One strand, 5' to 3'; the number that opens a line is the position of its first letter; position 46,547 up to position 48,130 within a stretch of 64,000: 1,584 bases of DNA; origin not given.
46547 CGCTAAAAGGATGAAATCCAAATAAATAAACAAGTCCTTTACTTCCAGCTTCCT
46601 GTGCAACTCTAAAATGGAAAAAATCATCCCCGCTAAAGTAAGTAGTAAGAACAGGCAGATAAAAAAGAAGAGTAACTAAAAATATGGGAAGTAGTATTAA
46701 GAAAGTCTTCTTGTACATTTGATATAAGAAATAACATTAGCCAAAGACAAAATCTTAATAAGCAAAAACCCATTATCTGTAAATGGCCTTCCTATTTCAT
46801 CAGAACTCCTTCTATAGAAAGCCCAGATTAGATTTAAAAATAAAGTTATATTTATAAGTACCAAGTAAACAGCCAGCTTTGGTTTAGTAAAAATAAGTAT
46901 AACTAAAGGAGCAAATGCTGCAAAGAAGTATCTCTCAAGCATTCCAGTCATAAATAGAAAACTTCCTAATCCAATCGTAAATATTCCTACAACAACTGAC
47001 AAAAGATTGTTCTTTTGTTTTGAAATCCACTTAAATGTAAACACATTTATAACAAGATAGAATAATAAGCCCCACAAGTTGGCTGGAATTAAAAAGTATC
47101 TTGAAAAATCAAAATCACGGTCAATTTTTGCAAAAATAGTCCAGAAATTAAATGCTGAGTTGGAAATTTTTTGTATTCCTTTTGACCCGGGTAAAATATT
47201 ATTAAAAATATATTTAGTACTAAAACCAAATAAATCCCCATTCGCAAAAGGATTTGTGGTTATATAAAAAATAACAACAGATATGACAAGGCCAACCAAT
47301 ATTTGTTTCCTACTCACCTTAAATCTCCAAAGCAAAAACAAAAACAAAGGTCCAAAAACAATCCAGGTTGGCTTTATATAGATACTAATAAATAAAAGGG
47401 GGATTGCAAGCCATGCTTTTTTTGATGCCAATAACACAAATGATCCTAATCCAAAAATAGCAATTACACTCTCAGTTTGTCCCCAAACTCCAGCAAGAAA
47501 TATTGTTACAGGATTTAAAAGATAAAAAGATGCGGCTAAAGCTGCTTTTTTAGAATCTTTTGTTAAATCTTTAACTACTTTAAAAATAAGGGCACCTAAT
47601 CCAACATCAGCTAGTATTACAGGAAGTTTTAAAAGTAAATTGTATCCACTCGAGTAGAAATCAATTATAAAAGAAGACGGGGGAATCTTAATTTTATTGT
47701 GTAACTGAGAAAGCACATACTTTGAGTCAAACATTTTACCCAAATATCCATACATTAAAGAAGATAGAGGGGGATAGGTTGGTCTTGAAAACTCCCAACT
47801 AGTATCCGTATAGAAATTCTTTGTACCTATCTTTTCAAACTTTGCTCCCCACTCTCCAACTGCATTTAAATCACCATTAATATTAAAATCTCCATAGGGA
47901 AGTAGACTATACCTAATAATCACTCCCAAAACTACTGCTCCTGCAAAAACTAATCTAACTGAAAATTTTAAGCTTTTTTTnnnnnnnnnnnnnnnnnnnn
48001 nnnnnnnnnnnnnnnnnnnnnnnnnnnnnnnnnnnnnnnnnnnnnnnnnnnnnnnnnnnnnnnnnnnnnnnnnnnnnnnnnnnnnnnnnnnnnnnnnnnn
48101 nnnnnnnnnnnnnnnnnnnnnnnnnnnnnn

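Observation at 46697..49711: Rosetta-stone fusion of two GT-C-like modules that also occur as separate genes in the same window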

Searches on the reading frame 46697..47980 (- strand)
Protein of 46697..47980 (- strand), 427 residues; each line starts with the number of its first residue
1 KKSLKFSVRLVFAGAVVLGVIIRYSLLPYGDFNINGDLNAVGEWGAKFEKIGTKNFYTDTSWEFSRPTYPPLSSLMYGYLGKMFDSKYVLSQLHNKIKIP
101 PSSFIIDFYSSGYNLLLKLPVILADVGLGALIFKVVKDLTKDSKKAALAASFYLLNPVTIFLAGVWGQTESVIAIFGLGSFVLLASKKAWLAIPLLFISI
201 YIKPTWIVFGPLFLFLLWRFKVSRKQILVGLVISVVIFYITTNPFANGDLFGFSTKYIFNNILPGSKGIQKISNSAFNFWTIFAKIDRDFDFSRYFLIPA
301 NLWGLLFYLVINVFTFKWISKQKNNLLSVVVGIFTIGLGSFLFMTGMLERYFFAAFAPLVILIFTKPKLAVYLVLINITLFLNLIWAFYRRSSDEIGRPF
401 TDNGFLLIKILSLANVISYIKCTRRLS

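Call 25: find_homologous_proteins(query=window:46697-47980:-, max_evalue=0.00001)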
Query window:46697-47980:- (427 aa): 65 proteins with E <= 0.00001 among 8000 candidates.
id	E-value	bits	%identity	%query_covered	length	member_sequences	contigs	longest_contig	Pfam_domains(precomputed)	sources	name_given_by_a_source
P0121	1.0e-228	777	81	98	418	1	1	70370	-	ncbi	-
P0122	9.6e-180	616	65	99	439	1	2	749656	-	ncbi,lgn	-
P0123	7.5e-122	425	50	94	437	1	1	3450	-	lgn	-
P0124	1.5e-119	418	50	99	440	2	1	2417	-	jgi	-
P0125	3.3e-118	413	47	99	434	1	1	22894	-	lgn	-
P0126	5.8e-118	413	48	98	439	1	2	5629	-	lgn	-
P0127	1.0e-117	412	52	96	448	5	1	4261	-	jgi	jgi:Gpi18-like mannosyltransferase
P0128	8.7e-117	409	47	99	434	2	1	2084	-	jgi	jgi:Gpi18-like mannosyltransferase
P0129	1.1e-116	408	47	99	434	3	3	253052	-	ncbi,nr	ncbi:hypothetical protein KKE60_00720 [Patescibacteria group bacterium]|nr:hypothetical protein [Pat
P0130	3.1e-116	407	48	99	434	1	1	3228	-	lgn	-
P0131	2.6e-115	404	49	96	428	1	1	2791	-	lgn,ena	-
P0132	4.2e-115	403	49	97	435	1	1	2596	-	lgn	-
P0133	2.3e-114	401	50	93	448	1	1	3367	-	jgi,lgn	-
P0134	2.7e-114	400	49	97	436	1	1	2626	-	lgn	-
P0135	2.8e-114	400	46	95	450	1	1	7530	-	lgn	-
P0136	3.6e-114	400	48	95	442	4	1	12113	-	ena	-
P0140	2.8e-110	387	49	93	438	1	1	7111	-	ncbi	-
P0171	9.5e-39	152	32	79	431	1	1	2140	PF03155.22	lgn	-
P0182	3.0e-11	61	27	73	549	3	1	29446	PF09594.17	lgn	-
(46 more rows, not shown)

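Call 26: find_encoding_contigs(protein=P0136, flank=6000, max_places=2)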
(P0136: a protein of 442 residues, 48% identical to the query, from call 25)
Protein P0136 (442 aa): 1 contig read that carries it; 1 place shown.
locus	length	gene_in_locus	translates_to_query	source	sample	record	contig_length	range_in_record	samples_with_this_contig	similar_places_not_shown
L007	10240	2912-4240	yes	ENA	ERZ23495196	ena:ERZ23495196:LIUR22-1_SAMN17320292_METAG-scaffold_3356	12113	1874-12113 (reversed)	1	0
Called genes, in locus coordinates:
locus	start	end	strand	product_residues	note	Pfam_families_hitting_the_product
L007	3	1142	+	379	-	?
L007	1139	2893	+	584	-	PF10131:PTPS_related (faint)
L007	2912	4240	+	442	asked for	-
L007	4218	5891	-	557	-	-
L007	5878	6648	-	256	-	-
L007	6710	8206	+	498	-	PF01943:Polysacc_synt, PF13440:Polysacc_synt_3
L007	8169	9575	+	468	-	-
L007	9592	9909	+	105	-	-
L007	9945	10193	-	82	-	-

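Call 27: find_encoding_contigs(protein=P0140, flank=6000, max_places=2)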
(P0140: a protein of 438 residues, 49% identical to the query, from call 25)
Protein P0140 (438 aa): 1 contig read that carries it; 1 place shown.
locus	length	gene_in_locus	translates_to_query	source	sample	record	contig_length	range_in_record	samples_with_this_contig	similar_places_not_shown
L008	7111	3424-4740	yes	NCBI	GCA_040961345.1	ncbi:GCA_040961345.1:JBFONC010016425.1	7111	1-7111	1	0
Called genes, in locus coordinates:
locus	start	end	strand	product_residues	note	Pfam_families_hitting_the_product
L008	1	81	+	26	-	?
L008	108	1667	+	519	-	PF02366:PMT (weak), PF13231:PMT_2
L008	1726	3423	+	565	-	PF09586:YfhO (faint), PF10131:PTPS_related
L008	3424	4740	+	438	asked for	-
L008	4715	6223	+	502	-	PF01943:Polysacc_synt, PF13440:Polysacc_synt_3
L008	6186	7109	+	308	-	?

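Call 28: find_encoding_contigs(protein=P0129, flank=6000, max_places=2)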
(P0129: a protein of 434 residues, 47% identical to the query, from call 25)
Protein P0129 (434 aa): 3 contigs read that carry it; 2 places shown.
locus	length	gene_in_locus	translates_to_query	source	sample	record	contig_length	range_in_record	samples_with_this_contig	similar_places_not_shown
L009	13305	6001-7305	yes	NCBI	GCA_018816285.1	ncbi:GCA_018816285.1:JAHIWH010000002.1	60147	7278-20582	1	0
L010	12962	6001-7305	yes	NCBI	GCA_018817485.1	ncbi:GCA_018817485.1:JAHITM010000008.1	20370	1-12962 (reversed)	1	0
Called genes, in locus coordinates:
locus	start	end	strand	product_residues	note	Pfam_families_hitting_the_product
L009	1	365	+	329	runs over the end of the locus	PF01368:DHH, PF02272:DHHA1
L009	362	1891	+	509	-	PF13231:PMT_2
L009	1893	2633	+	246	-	PF00535:Glycos_transf_2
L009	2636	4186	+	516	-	PF02366:PMT, PF13231:PMT_2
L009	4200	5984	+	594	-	PF10131:PTPS_related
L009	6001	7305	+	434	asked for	-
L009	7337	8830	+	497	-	PF01943:Polysacc_synt, PF13440:Polysacc_synt_3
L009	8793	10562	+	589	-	-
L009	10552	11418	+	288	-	PF13489:Methyltransf_23, PF08003:Methyltransf_9 (weak), PF13847:Methyltransf_31, PF08241:Methyltransf_11, PF08242:Methyltransf_12, PF13649:Methyltransf_25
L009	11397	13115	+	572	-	-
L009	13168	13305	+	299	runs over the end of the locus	PF00535:Glycos_transf_2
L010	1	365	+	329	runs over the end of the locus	PF01368:DHH, PF02272:DHHA1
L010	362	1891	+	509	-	PF13231:PMT_2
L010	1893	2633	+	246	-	PF00535:Glycos_transf_2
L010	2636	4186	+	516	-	PF02366:PMT, PF13231:PMT_2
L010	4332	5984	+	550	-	PF10131:PTPS_related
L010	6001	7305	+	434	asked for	-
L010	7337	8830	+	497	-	PF01943:Polysacc_synt, PF13440:Polysacc_synt_3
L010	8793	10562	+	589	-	-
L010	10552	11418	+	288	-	PF13489:Methyltransf_23, PF08003:Methyltransf_9 (weak), PF13847:Methyltransf_31, PF08241:Methyltransf_11, PF08242:Methyltransf_12, PF13649:Methyltransf_25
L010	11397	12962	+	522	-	?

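Call 30: search_protein_representatives(protein=window:46697-47980:-)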
Query: 427 residues. Proteins with E-value up to 0.001 (for the whole library): 1917; up to 1e-10: 466; up to 1e-30: 60. The best 150 are listed.
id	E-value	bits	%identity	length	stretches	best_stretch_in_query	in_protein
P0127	3.3e-118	411.6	53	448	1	16-427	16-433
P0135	8.8e-115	400.3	47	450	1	6-426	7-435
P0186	1.8e-97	343.3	45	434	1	2-425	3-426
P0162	2.5e-97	342.8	44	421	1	16-425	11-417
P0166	1.3e-93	330.6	44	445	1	34-423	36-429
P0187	2.6e-93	329.6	40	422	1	15-422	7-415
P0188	2.4e-90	319.9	45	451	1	17-419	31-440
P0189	6.7e-82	292.0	41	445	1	16-422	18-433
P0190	3.6e-80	286.3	40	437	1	16-421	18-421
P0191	8.3e-80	285.1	41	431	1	32-425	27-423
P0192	1.8e-79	284.0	40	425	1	9-426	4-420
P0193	2.5e-78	280.3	42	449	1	10-419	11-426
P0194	3.4e-72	260.0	40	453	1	16-424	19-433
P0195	3.9e-71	256.5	38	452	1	16-425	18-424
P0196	7.2e-69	249.1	41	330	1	119-420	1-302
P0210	3.4e-44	167.8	33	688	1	16-418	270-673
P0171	3.0e-39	151.5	33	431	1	2-389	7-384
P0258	7.2e-27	110.7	26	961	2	15-386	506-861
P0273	4.4e-25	104.8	31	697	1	42-412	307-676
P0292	4.5e-22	94.9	30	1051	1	10-388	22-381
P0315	1.6e-20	89.8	29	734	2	12-384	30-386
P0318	3.4e-20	88.7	32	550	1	108-421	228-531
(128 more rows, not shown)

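Call 31: search_protein_families(library=pfam, proteins=[P0258, P0210, P0273, P0292, P0315, P0318, P0127, P0121], max_evalue=0.01)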
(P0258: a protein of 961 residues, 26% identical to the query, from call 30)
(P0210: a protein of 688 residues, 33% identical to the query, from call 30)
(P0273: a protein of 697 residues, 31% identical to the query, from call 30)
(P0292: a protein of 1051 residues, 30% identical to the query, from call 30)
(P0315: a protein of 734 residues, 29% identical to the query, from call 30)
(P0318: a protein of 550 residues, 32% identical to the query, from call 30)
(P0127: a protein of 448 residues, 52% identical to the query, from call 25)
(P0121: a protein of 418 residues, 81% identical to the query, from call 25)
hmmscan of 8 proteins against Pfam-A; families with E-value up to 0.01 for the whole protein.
P0258 (961 aa): 5 families
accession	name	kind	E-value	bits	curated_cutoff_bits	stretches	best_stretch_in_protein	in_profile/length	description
PF09594.16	GT87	-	3.5e-19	69.9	25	2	557-797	3-211/237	Glycosyltransferase family 87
PF03155.21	Alg6_Alg8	-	4.8e-12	46.1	25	2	76-220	47-195/482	ALG6, ALG8 glycosyltransferase family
PF13231.12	PMT_2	-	2e-08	35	26.1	2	600-723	27-157/160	Dolichyl-phosphate-mannose-protein mannosyltransferase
PF05208.19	ALG3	-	4.1e-06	26.9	23.6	1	169-247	127-205/358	ALG3 protein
PF06728.19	PIG-U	-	6.5e-05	22.6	24.5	2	558-720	59-194/378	GPI transamidase subunit PIG-U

P0210 (688 aa): 5 families
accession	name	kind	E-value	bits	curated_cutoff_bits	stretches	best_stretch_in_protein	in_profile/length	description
PF00535.33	Glycos_transf_2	-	1.1e-18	68.2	23.3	1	5-176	2-161/168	Glycosyl transferase family 2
PF13641.12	Glyco_tranf_2_3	-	6.2e-11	43.2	27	1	4-227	4-219/230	Glycosyltransferase like family 2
PF13712.12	Glyco_tranf_2_5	-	2.3e-07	31.2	27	1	45-231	18-199/210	Glycosyltransferase like family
PF13506.12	Glyco_transf_21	-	0.0072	16.3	21.7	0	72-215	22-150/174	Glycosyl transferase family 21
PF02709.20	Glyco_transf_7C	-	0.0076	16.3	23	0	152-214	4-67/78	N-terminal domain of galactosyltransferase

P0273 (697 aa): 6 families
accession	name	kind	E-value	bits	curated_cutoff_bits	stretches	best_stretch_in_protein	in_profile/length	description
PF00535.33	Glycos_transf_2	-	3.1e-24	86.2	23.3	1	12-133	1-122/168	Glycosyl transferase family 2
PF13641.12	Glyco_tranf_2_3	-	3.9e-14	53.7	27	1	11-236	3-220/230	Glycosyltransferase like family 2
PF13632.12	Glyco_trans_2_3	-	1.2e-08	35.4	27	1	94-301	3-182/198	Glycosyl transferase family group 2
PF10111.15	Glyco_tranf_2_2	-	1.5e-07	31.6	27.3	1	41-217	29-206/276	Glycosyltransferase like family 2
PF02709.20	Glyco_transf_7C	-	0.0014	18.6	23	1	176-225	20-72/78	N-terminal domain of galactosyltransferase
PF13506.12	Glyco_transf_21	-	0.008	16.1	21.7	0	81-225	22-152/174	Glycosyl transferase family 21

P0292 (1051 aa): 4 families
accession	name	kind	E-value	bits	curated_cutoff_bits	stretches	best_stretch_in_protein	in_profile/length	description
PF02366.24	PMT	-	2.2e-26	93.4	22.7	2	484-649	4-180/245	Dolichyl-phosphate-mannose-protein mannosyltransferase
PF16192.10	PMT_4TMC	-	4.1e-22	79.1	32.4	1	869-1042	3-198/202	C-terminal four TMM region of protein-O-mannosyltransferase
PF13231.12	PMT_2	-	8.6e-10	39.5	26.1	2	526-644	2-112/160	Dolichyl-phosphate-mannose-protein mannosyltransferase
PF09594.16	GT87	-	1.5e-06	28.6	25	1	120-336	29-235/237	Glycosyltransferase family 87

P0315 (734 aa): 6 families
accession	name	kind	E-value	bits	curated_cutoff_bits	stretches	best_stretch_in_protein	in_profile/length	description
PF09594.16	GT87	-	9.7e-16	58.7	25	2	129-341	28-231/237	Glycosyltransferase family 87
PF03155.21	Alg6_Alg8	-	1.3e-09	38.1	25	2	84-248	47-222/482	ALG6, ALG8 glycosyltransferase family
PF06728.19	PIG-U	-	2e-09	37.4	24.5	2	595-733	59-184/378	GPI transamidase subunit PIG-U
PF13231.12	PMT_2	-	6.6e-07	30.1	26.1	1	124-250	24-157/160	Dolichyl-phosphate-mannose-protein mannosyltransferase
PF05208.19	ALG3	-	0.0015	18.5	23.6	1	176-255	127-206/358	ALG3 protein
PF05007.19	Mannosyl_trans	-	0.002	18.5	23.4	0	173-225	5-57/259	Mannosyltransferase (PIG-M)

P0318 (550 aa): 2 families
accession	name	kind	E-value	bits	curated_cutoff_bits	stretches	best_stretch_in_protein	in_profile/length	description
PF06728.19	PIG-U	-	9.6e-11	41.8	24.5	1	195-377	46-243/378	GPI transamidase subunit PIG-U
PF09594.16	GT87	-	0.00018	21.8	25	1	209-438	3-218/237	Glycosyltransferase family 87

P0127 (448 aa): 0 families

P0121 (418 aa): 0 families

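Call 33: find_encoding_contigs(protein=P0122, flank=3000, max_places=4)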
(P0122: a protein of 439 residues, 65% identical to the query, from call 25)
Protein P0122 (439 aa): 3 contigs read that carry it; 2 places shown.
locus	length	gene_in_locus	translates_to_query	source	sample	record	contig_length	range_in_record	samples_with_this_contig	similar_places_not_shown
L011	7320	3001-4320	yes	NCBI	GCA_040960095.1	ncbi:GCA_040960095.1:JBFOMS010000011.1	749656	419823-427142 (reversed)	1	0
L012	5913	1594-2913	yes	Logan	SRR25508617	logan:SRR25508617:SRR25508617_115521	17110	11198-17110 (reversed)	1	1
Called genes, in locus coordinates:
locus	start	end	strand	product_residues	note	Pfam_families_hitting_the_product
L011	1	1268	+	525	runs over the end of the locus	PF02366:PMT, PF13231:PMT_2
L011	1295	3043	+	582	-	PF10131:PTPS_related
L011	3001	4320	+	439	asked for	-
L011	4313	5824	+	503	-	PF13231:PMT_2 (weak)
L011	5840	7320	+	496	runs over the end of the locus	PF01943:Polysacc_synt, PF13440:Polysacc_synt_3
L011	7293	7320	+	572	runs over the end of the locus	-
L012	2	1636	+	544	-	?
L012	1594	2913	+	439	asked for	-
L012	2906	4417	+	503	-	PF13231:PMT_2 (weak)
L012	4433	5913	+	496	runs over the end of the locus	PF01943:Polysacc_synt, PF13440:Polysacc_synt_3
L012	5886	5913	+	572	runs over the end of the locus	-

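Call 35: find_related_loci(query=A2, collection=genome_contigs, flank=5000)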
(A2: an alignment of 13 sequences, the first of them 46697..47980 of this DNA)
Query A2 (427 aa) in genome_contigs; peptide patterns used: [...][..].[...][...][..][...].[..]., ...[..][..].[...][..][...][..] (x = any residue, [..] = any of these).
208 stretches matched a pattern; 17 encode a relative of the query (tblastn E <= 1e-3); 17 distinct loci.
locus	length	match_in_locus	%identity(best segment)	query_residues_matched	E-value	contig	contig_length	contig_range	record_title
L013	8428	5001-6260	47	5-426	7e-124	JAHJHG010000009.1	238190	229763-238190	MAG: Patescibacteria group bacterium isolate Modern_marine_planktonic.mb.16 Modern_marine_plan.mb.16_k141_790344, whole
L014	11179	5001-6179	51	35-427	9e-123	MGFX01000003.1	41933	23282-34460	MAG: Candidatus Woesebacteria bacterium RBG_16_42_24 RBG_16_scaffold_174, whole genome shotgun sequence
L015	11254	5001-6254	47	9-427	7e-113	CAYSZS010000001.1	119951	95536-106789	MAG TPA_asm: uncultured Gammaproteobacteria bacterium isolate SRP050083_co1_18 genome assembly, contig: NODE_18_length_1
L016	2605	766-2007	47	10-425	8e-118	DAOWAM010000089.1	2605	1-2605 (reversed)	MAG TPA_asm: bacterium isolate CSMAG_1835 CSMAG_1835_k141_5451005_length_2605_cov_6.0000, whole genome shotgun sequence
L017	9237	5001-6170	50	34-421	7e-110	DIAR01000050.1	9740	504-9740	MAG TPA_asm: Candidatus Woesebacteria bacterium UBA5073 UBA5073_contig_55181, whole genome shotgun sequence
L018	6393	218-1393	48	35-426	8e-110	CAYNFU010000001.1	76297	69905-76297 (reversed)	MAG TPA_asm: uncultured Gammaproteobacteria bacterium isolate SRP050083_co2_220 genome assembly, contig: NODE_108_length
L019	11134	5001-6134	47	29-405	3e-109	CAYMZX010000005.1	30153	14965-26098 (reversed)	MAG TPA_asm: uncultured Gammaproteobacteria bacterium isolate SRP231805_co4_134 genome assembly, contig: k141_52608, who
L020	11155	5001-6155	47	35-419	4e-107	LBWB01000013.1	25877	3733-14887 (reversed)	MAG: Candidatus Woesebacteria bacterium GW2011_GWB1_39_12 UT24_C0013, whole genome shotgun sequence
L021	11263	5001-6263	42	9-420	1e-104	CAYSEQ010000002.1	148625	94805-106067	MAG TPA_asm: uncultured Gammaproteobacteria bacterium isolate binchicken_co30_31 genome assembly, contig: NODE_125_lengt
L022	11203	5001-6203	45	33-424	7e-104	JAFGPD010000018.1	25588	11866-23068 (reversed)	MAG: Candidatus Woesebacteria bacterium isolate Zod_Metabat.670 k87_2952426, whole genome shotgun sequence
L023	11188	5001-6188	41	33-424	4e-94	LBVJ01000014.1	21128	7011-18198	MAG: Candidatus Woesebacteria bacterium GW2011_GWA1_38_8 UT06_C0014, whole genome shotgun sequence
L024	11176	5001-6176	43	36-427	1e-95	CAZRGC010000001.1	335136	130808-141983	MAG TPA_asm: uncultured Gammaproteobacteria bacterium isolate SRP173033_co1_108 genome assembly, contig: NODE_18_length_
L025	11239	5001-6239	48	22-427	5e-124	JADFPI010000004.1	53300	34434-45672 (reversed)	MAG: Patescibacteria group bacterium isolate B72T1L10 B72T1L10_NODE492, whole genome shotgun sequence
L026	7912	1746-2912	32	35-425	7e-39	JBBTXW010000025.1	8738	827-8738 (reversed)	MAG: Patescibacteria group bacterium isolate H51-bin053_1 H51_bin053_1_000000000025, whole genome shotgun sequence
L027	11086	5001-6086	29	9-384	9e-36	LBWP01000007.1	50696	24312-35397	MAG: Candidatus Woesebacteria bacterium GW2011_GWA1_39_21 UT39_C0007, whole genome shotgun sequence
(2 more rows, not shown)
